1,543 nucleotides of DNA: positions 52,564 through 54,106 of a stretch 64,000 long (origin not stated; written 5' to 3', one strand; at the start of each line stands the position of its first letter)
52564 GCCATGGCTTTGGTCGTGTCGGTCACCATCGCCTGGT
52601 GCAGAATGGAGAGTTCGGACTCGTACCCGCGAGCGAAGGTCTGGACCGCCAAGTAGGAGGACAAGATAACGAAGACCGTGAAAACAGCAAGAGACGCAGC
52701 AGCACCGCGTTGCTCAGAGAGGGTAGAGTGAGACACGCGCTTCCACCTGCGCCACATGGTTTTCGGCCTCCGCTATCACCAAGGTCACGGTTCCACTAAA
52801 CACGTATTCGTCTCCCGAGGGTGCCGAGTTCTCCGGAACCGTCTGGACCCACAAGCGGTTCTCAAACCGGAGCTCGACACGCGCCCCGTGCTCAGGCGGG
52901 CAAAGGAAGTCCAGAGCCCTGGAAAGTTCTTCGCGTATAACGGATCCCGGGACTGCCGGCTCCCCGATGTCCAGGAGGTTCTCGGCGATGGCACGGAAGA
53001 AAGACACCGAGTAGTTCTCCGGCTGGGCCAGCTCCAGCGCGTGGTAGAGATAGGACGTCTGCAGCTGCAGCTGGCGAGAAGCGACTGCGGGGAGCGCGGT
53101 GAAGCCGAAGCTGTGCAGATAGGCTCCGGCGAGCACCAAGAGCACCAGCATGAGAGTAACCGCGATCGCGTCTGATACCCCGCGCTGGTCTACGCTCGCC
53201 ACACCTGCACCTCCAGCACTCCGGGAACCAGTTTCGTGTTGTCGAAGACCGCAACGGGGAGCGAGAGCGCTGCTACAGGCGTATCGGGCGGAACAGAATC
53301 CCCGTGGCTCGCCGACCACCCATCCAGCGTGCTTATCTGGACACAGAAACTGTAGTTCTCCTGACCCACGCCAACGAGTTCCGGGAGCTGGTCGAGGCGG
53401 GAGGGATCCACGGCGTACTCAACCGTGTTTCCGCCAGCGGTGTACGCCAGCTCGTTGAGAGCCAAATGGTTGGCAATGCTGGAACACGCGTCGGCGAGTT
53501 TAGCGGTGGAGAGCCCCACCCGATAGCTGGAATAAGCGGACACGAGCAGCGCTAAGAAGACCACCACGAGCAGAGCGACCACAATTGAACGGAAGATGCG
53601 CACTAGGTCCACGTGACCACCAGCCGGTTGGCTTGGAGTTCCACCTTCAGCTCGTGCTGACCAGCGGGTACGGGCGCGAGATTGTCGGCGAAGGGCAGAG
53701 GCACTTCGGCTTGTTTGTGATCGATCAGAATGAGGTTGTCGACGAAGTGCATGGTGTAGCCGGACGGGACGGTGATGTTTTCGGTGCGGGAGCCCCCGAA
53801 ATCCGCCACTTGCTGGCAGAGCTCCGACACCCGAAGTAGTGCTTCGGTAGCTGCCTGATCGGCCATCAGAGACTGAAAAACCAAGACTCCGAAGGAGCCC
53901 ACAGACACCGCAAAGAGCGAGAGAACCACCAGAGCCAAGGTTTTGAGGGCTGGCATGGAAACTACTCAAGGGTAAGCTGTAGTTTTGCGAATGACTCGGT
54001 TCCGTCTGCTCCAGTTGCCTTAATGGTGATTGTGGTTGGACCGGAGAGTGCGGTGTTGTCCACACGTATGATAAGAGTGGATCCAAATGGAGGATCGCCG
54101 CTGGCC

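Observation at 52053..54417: GC-rich five-gene operon of small N-terminally anchored proteins, three carrying a [DE][EQ]RG motif like the haloarchaeal pilin cleavage site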

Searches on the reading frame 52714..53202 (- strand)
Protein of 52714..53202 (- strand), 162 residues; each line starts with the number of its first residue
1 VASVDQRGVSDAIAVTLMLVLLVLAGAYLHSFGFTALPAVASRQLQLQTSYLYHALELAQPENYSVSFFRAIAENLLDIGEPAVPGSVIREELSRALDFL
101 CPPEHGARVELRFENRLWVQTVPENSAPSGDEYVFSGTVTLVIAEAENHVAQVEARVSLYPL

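Call 7: search_protein_families(library=pfam, proteins=[window:52714-53202:-], max_evalue=1)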
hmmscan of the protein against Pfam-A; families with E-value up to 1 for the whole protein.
window:52714-53202:- (162 aa): 1 family
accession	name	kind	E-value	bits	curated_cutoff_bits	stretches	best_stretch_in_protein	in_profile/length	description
PF07790.16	Pilin_N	-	0.023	16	25.2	1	7-52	1-47/78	Archaeal Type IV pilin, N-terminal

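Call 8: search_protein_families(library=ncbifam, proteins=[window:52714-53202:-], max_evalue=1)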
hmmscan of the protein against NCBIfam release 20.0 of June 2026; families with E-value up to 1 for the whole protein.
window:52714-53202:- (162 aa): 0 families

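Call 74: search_protein_families(library=pfam, alignment_id=A4, max_evalue=0.1)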
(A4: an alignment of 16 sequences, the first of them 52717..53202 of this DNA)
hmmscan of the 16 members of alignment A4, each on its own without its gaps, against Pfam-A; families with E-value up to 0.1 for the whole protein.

A. member 1, window:52717-53202:- (162 aa): 1 family
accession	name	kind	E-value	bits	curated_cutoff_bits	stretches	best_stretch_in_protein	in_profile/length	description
PF07790.16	Pilin_N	-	0.023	16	25.2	1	7-52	1-47/78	Archaeal Type IV pilin, N-terminal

B. families by the number of members that match (of 16 scanned): 8 families
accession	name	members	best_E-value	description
PF05545.16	FixQ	3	0.0087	Cbb3-type cytochrome oxidase component FixQ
PF23956.1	DUF7285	2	0.007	Family of unknown function (DUF7285)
PF02768.20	DNA_pol3_beta_3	1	0.012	DNA polymerase III beta subunit, C-terminal domain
PF07790.16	Pilin_N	1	0.023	Archaeal Type IV pilin, N-terminal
PF23960.2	DUF7289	1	0.023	Family of unknown function (DUF7289)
PF24850.1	CC_BshC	1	0.03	Bacillithiol biosynthesis BshC, C-terminal coiled-coil domain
PF00386.27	C1q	1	0.045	C1q domain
PF18967.5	PycTM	1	0.079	Pycsar effector protein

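Call 81: search_solved_structures(query=A4, max_evalue=1)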
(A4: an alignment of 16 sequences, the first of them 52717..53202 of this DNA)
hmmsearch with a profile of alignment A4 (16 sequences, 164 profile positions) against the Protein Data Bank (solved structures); distinct sequences matched with E-value up to 1: 2.
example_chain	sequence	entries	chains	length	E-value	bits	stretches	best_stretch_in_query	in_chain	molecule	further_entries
7nb6_A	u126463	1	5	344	0.57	13.2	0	9-40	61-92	AI-2 transport protein TqsA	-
2nsb_A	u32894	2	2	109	0.95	12.4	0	39-95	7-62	Trigger factor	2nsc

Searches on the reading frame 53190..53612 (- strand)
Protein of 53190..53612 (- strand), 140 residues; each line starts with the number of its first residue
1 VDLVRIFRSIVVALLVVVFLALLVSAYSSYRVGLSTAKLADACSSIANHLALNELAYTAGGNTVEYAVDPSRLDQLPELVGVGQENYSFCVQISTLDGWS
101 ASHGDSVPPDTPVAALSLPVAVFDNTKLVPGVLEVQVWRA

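Call 7: search_protein_families(library=pfam, proteins=[window:53190-53612:-], max_evalue=1)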
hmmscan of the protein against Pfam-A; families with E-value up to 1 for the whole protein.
window:53190-53612:- (140 aa): 2 families
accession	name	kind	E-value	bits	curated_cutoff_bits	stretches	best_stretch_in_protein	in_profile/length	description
PF23956.1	DUF7285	-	1.1e-05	26.4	27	1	67-138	44-112/112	Family of unknown function (DUF7285)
PF05545.16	FixQ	-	0.16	12.3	29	1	3-29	6-32/49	Cbb3-type cytochrome oxidase component FixQ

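Call 8: search_protein_families(library=ncbifam, proteins=[window:53190-53612:-], max_evalue=1)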
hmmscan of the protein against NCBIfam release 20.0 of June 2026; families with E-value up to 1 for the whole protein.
window:53190-53612:- (140 aa): 2 families
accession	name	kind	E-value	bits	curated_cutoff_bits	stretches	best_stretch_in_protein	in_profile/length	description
NF047827.1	T3SSXpsH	equivalog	0.035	13.9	160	1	10-72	5-68/145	type II secretion system protein XpsH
TIGR03094.1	sulfo_cyanin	equivalog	0.085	12.3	168.4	1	6-64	5-60/195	sulfocyanin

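Call 73: search_protein_families(library=pfam, alignment_id=A3, max_evalue=0.1)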
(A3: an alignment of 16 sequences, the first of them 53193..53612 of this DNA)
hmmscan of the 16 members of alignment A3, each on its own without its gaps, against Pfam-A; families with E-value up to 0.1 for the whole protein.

A. member 1, window:53193-53612:- (140 aa): 1 family
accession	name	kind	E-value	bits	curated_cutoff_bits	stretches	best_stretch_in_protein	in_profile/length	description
PF23956.1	DUF7285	-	1.1e-05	26.4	27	1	67-138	44-112/112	Family of unknown function (DUF7285)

B. families by the number of members that match (of 16 scanned): 9 families
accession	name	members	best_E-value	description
PF23956.1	DUF7285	5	1.1e-05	Family of unknown function (DUF7285)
PF22852.1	SoxE_N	4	0.0018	Sulfocyanin, N-terminal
PF25181.1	Phage_Bbp19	1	0.0019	Bbp19-like phage protein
PF06900.16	DUF1270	1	0.0036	Protein of unknown function (DUF1270)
PF07436.16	Curto_V3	1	0.01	Curtovirus V3 protein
PF12092.13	DUF3568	1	0.054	Protein of unknown function (DUF3568)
PF02529.20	PetG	1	0.071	Cytochrome B6-F complex subunit 5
PF24284.1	DUF7472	1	0.076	Family of unknown function (DUF7472)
PF13800.11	Sigma_reg_N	1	0.086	Sigma factor regulator N-terminal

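Call 75: find_homologous_proteins(query=A3, max_evalue=0.01)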
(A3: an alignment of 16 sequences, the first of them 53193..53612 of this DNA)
Query A3 (16 sequences) (140 aa, profile of the alignment): 34 proteins with E <= 0.01 among 8000 candidates.
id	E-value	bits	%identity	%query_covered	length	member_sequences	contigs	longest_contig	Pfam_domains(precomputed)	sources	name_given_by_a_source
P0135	1.0e-56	209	49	98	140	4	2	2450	-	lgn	-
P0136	3.9e-56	207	41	98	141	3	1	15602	-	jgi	-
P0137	1.3e-55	205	41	98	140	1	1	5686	-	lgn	-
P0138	3.2e-55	204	44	99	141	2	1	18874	-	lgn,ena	-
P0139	6.1e-55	203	42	97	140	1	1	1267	-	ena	-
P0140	5.6e-54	200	43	97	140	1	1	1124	-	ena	-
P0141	1.7e-53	198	50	100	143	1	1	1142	-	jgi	jgi:hypothetical protein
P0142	3.8e-53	197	49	97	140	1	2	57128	-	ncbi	ncbi:MAG: hypothetical protein QW179_02275 [Candidatus Hadarchaeales archaeon]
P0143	8.6e-53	196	44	91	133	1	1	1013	-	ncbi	-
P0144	6.9e-52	193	43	97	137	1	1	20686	-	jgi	jgi:hypothetical protein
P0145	7.7e-52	193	42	91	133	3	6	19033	-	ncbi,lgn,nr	ncbi:MAG: hypothetical protein H5T49_05655 [Hadesarchaea archaeon]|nr:hypothetical protein [Hadesarc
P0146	9.0e-52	193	44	84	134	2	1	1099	-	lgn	-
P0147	2.7e-51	191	46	98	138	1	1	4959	-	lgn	-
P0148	3.6e-51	191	100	100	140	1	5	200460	PF23956.2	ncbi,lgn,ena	-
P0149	5.1e-51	190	39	91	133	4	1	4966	-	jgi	jgi:hypothetical protein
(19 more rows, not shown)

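Call 82: search_solved_structures(query=A3, max_evalue=1)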
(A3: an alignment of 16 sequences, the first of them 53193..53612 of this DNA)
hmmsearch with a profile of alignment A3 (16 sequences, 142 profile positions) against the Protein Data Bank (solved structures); distinct sequences matched with E-value up to 1: 5.
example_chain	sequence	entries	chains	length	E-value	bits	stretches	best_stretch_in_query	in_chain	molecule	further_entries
6w8x_A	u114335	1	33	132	0.033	17.5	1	3-109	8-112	pilin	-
8fjs_A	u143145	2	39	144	0.043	17.1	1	3-109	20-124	Pilin_N domain-containing protein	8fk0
6nav_A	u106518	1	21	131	0.52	13.6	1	3-98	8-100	M9UD72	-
8tib_A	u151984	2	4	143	0.75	13.1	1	3-94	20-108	DUF973 family protein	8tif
4i5s_A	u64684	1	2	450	0.81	13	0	7-74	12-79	Putative histidine kinase CovS; VicK-like protein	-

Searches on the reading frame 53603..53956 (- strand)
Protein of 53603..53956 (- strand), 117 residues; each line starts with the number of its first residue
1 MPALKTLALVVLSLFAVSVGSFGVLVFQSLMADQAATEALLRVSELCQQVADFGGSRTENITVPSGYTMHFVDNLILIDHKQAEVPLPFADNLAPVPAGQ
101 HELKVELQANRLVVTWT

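Call 7: search_protein_families(library=pfam, proteins=[window:53603-53956:-], max_evalue=1)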
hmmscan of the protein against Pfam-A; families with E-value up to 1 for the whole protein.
window:53603-53956:- (117 aa): 0 families

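Call 8: search_protein_families(library=ncbifam, proteins=[window:53603-53956:-], max_evalue=1)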
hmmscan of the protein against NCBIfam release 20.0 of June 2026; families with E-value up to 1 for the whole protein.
window:53603-53956:- (117 aa): 0 families

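Call 85: search_solved_structures(query=A5, max_evalue=1)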
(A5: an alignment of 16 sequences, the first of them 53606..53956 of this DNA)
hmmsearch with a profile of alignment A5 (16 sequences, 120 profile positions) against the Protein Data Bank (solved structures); distinct sequences matched with E-value up to 1: 72 (the best 60 are shown).
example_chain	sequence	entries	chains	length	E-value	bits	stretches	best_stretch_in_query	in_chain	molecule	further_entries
5yt7_A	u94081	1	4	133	0.21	15.1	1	55-95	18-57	Azurin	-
9oe1_A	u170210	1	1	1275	0.23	14.9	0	6-58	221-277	ATP-binding cassette, sub-family B (MDR/TAP), member 4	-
9ody_A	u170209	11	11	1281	0.24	14.9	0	6-58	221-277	ATP-binding cassette, sub-family B (MDR/TAP), member 4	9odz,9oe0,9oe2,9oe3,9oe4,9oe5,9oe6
2zah_A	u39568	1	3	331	0.25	14.8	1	48-87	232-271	Coat protein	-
1jvl_A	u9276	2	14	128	0.31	14.5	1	59-103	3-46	Azurin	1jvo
2idf_A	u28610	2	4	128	0.32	14.5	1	59-103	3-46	Azurin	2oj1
4ko7_A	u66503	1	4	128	0.37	14.2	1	59-99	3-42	Azurin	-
4qkt_A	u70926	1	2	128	0.38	14.2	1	59-97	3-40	Azurin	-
1r1c_A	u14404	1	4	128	0.4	14.1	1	59-98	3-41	Azurin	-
4ko5_A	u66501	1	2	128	0.4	14.1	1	59-97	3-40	Azurin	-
1ezl_A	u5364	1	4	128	0.41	14.1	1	59-91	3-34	AZURIN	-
1cc3_A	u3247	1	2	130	0.42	14.1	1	59-95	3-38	PROTEIN (CUA AZURIN)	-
4bww_A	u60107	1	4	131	0.42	14.1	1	57-95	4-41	AZURIN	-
5syd_A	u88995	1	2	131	0.43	14.1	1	54-83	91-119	Azurin, chimeric construct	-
1nzr_A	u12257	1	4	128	0.43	14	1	59-98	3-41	AZURIN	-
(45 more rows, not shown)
